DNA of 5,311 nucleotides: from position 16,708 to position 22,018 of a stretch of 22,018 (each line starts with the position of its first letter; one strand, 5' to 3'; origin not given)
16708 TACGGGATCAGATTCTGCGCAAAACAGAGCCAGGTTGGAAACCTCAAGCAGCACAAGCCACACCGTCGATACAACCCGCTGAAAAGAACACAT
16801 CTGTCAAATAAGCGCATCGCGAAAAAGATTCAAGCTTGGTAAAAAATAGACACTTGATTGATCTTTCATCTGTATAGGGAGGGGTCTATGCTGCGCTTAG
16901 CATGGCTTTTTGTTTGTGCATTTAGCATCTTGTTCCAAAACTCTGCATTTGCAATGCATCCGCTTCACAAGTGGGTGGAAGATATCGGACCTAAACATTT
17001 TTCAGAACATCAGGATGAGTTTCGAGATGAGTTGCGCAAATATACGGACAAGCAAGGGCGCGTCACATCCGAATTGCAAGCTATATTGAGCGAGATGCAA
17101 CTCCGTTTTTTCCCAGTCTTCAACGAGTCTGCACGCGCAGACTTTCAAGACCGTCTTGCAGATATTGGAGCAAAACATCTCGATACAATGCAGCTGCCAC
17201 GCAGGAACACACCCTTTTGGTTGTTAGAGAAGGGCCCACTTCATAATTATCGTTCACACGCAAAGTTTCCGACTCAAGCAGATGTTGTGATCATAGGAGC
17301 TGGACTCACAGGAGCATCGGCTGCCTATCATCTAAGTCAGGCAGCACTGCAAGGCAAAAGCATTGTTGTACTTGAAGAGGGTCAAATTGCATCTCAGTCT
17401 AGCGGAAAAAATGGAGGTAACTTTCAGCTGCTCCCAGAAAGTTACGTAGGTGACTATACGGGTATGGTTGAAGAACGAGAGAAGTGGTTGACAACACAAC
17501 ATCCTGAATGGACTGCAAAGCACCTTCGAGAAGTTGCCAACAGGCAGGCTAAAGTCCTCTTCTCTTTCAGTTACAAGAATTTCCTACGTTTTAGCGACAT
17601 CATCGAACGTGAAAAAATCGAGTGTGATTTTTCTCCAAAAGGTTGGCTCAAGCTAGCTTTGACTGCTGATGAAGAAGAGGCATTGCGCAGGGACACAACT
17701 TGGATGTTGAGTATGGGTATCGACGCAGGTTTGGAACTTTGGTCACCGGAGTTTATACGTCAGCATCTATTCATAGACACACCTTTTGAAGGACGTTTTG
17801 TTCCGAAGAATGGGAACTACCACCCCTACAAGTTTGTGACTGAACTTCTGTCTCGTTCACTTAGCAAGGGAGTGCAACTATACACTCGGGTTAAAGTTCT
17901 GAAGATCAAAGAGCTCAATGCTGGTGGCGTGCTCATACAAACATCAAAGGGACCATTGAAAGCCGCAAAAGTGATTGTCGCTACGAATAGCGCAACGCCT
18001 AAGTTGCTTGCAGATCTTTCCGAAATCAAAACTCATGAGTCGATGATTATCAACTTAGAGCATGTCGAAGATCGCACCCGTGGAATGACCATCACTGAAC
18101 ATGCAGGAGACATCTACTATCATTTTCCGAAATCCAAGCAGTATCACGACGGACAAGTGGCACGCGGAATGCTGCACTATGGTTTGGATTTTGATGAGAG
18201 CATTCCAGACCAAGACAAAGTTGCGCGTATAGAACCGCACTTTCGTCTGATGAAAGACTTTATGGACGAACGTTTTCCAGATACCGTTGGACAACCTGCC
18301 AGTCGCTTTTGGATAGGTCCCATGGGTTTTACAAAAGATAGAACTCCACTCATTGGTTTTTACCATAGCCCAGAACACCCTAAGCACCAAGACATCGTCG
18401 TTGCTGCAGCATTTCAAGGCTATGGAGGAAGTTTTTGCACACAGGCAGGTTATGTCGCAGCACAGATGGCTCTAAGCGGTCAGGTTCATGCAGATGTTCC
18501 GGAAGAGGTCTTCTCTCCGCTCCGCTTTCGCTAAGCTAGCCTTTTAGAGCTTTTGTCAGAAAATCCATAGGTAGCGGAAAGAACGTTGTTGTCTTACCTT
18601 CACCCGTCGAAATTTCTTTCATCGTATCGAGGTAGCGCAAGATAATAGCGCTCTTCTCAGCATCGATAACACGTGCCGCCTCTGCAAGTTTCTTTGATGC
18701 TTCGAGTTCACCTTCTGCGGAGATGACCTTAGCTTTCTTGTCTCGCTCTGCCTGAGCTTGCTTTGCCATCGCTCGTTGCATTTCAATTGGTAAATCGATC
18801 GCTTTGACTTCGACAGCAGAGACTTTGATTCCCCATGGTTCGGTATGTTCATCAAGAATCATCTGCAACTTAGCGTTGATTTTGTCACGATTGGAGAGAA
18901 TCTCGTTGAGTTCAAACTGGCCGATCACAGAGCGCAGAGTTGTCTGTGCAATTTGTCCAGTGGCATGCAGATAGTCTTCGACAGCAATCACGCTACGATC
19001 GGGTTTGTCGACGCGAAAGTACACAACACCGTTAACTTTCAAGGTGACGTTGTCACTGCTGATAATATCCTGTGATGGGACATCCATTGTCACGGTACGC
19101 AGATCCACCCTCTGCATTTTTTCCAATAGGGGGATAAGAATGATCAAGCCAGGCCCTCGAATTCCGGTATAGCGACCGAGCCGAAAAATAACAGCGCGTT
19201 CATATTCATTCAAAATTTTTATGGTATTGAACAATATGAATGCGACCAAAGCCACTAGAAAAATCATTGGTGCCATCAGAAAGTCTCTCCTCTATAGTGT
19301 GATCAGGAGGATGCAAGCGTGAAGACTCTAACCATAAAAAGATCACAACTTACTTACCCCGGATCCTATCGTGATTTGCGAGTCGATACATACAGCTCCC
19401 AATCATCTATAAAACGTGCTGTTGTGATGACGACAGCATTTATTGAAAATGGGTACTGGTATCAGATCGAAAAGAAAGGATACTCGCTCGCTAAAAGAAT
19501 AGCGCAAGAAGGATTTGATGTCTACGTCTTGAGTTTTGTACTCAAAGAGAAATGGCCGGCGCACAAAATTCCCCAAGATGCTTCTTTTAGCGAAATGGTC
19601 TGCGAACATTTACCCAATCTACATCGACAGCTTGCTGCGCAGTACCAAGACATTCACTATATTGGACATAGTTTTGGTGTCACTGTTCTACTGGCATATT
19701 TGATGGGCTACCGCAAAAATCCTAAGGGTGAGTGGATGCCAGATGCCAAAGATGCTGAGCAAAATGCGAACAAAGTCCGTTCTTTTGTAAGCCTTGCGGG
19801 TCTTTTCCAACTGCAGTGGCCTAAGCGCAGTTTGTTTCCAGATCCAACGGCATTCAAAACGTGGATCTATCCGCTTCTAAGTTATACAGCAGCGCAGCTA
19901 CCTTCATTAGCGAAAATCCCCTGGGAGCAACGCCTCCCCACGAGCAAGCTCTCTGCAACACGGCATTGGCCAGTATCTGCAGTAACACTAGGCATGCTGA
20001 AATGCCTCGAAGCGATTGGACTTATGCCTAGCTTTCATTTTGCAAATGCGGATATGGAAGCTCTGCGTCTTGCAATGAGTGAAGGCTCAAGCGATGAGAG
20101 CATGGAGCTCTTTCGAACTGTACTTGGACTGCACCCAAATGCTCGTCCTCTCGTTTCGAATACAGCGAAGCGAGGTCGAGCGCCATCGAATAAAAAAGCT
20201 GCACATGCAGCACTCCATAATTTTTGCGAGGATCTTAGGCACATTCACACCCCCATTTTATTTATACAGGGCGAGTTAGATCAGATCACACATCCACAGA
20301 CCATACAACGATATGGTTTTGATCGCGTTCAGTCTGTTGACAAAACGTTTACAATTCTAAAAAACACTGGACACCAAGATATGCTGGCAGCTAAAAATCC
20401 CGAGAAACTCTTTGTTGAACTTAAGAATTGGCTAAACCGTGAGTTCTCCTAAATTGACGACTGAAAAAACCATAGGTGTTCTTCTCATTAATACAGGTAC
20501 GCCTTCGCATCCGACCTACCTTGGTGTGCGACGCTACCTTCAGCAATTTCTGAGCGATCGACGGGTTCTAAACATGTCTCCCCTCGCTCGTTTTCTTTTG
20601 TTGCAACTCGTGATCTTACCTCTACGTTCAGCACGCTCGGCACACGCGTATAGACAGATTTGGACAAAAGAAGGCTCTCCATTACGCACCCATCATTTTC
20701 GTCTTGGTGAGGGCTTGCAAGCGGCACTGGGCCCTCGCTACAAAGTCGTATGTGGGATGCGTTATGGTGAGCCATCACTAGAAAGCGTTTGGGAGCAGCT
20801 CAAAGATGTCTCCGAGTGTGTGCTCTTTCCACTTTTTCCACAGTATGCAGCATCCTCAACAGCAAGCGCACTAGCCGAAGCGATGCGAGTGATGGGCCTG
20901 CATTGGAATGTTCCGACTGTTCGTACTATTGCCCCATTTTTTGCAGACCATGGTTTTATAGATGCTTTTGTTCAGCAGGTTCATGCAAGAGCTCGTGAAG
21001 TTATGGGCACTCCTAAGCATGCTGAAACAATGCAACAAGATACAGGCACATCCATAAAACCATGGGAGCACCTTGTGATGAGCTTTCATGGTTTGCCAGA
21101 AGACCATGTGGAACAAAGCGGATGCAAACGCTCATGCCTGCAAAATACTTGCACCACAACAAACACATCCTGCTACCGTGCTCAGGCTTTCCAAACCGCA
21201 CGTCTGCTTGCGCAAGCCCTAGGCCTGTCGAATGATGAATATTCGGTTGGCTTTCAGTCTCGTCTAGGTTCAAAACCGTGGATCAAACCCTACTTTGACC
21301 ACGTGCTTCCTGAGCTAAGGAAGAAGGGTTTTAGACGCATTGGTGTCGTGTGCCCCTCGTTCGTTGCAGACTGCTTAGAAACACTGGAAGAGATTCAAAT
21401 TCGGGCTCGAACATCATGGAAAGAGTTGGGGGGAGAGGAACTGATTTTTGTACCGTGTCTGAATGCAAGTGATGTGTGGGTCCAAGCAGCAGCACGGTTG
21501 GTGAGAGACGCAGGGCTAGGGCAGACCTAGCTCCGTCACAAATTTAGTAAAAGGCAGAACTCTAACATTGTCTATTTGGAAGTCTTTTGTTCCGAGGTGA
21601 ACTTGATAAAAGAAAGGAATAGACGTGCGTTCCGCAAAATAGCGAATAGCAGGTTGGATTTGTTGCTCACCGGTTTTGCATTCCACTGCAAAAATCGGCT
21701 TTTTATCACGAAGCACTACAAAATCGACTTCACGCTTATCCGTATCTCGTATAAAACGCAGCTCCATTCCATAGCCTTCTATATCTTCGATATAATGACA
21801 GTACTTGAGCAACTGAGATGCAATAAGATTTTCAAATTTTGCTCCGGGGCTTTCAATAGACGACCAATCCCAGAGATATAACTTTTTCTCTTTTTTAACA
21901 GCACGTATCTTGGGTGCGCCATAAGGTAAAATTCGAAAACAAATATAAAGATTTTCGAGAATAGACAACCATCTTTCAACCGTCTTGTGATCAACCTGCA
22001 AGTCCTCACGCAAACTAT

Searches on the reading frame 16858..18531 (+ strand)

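Call 17: search_protein_families(library=pfam, proteins=[window:16858-18531:+], max_evalue=0.001)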
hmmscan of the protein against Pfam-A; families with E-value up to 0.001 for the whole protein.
window:16858-18531:+ (558 aa): 8 families
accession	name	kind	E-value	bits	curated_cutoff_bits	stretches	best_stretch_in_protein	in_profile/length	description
PF01266.30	DAO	-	1.1e-40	140.7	27.9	1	142-537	1-353/353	FAD dependent oxidoreductase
PF03486.20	HI0933_like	-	3.7e-06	27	50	0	326-398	111-185/244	HI0933-like protein Rossmann domain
PF13738.12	Pyr_redox_3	-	4.3e-06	26.6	30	0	339-376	96-132/305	Pyridine nucleotide-disulphide oxidoreductase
PF07992.20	Pyr_redox_2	-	7.9e-06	25.9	26.1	0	142-206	2-55/291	Pyridine nucleotide-disulphide oxidoreductase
PF00890.30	FAD_binding_2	-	1.1e-05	25.3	20.4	1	142-306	1-124/414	FAD binding domain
PF13450.12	NAD_binding_8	-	2.2e-05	25.1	21.9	1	145-176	1-29/68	NAD(P)-binding Rossmann-like domain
PF13454.12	NAD_binding_9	-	0.00077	19.9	21.8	0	144-174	1-32/155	FAD-NAD(P)-binding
PF01946.23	Thi4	-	0.0008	19.1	26.2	0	140-174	17-49/235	Thi4 family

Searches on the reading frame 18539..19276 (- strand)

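Call 17: search_protein_families(library=pfam, proteins=[window:18539-19276:-], max_evalue=0.001)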
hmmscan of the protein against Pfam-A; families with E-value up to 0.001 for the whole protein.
window:18539-19276:- (246 aa): 2 families
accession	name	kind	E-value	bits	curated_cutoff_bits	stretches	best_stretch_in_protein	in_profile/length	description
PF01145.31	Band_7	-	1.4e-40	139.6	23.6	1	21-190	2-175/176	SPFH domain / Band 7 family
PF13421.11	Band_7_1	-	0.00064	19.8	24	1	111-175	142-208/211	SPFH domain-Band 7 family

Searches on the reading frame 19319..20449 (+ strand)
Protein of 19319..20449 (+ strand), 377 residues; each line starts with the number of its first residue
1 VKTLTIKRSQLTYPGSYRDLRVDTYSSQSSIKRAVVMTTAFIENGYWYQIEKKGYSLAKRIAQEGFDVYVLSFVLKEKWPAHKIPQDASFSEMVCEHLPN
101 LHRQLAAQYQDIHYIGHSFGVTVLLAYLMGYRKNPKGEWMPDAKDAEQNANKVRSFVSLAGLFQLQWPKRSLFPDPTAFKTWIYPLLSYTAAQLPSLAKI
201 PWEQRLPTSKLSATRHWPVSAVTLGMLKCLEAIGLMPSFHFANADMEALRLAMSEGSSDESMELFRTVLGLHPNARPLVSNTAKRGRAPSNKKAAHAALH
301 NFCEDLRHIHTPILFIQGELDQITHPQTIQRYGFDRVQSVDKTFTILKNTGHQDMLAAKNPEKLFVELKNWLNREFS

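Call 18: search_protein_families(library=pfam, proteins=[window:19319-20449:+], max_evalue=0.001)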
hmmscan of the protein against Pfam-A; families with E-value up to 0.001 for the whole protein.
window:19319-20449:+ (377 aa): 3 families
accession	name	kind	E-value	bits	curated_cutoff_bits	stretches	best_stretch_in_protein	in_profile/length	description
PF12146.15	Hydrolase_4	-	9.1e-06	25.6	27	1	300-353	181-233/239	Serine aminopeptidase, S33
PF12697.13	Abhydrolase_6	-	2e-05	25.8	26.3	1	66-364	28-213/217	Alpha/beta hydrolase family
PF00561.26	Abhydrolase_1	-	0.0002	21.5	25.8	0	94-352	55-238/245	alpha/beta hydrolase fold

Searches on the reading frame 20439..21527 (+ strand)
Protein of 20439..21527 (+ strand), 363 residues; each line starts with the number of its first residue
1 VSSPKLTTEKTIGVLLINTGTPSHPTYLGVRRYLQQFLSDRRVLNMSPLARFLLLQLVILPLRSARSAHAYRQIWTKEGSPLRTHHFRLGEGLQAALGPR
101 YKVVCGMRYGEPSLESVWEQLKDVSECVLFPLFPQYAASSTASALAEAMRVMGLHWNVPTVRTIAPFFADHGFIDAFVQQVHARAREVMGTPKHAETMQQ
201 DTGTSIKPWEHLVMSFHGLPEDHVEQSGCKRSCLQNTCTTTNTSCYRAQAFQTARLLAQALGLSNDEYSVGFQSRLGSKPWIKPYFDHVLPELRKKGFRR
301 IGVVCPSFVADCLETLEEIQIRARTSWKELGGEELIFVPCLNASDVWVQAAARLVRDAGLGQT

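Call 18: search_protein_families(library=pfam, proteins=[window:20439-21527:+], max_evalue=0.001)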
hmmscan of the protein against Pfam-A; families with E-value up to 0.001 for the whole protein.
window:20439-21527:+ (363 aa): 1 family
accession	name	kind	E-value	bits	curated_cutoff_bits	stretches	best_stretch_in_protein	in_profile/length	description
PF00762.24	Ferrochelatase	-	2.2e-91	306.6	27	1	12-357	2-315/317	Ferrochelatase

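Call 30: list_cluster_members(proteins=[P0009, P0077, P0001, P0002, window:20439-21527:+])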
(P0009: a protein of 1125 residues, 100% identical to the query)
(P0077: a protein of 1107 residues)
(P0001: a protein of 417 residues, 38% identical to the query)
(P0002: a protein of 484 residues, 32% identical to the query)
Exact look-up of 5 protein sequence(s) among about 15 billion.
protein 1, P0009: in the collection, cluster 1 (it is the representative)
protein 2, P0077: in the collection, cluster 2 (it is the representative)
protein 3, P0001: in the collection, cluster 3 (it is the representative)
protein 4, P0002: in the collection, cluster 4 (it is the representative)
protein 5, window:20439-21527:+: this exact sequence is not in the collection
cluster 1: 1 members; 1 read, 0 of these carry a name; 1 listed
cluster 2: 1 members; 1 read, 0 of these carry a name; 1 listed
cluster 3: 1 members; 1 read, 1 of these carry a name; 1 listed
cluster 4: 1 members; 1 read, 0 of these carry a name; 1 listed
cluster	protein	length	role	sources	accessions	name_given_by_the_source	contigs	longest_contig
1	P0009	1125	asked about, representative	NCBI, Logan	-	-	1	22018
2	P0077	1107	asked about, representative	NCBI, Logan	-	-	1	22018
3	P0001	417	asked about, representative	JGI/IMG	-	hypothetical protein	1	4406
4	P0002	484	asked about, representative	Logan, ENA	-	-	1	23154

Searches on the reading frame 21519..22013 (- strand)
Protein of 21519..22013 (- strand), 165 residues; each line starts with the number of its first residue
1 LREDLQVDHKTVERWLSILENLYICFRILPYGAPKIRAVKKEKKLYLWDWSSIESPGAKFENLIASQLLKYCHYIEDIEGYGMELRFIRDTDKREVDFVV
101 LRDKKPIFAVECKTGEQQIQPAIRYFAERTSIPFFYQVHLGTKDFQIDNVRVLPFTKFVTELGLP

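Call 18: search_protein_families(library=pfam, proteins=[window:21519-22013:-], max_evalue=0.001)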
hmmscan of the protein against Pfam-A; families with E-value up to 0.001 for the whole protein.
window:21519-22013:- (165 aa): 3 families
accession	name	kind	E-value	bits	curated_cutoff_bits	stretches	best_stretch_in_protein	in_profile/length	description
PF13635.12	DUF4143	-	4.5e-20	72.4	28.1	1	2-114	37-159/160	Domain of unknown function (DUF4143)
PF08378.17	NERD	-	0.00084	20.3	22.1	0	57-114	2-56/111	Nuclease-related domain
PF04313.20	HSDR_N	-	0.00088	19.6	25.1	0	86-124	119-156/198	Type I restriction enzyme R protein N terminus (HSDR_N)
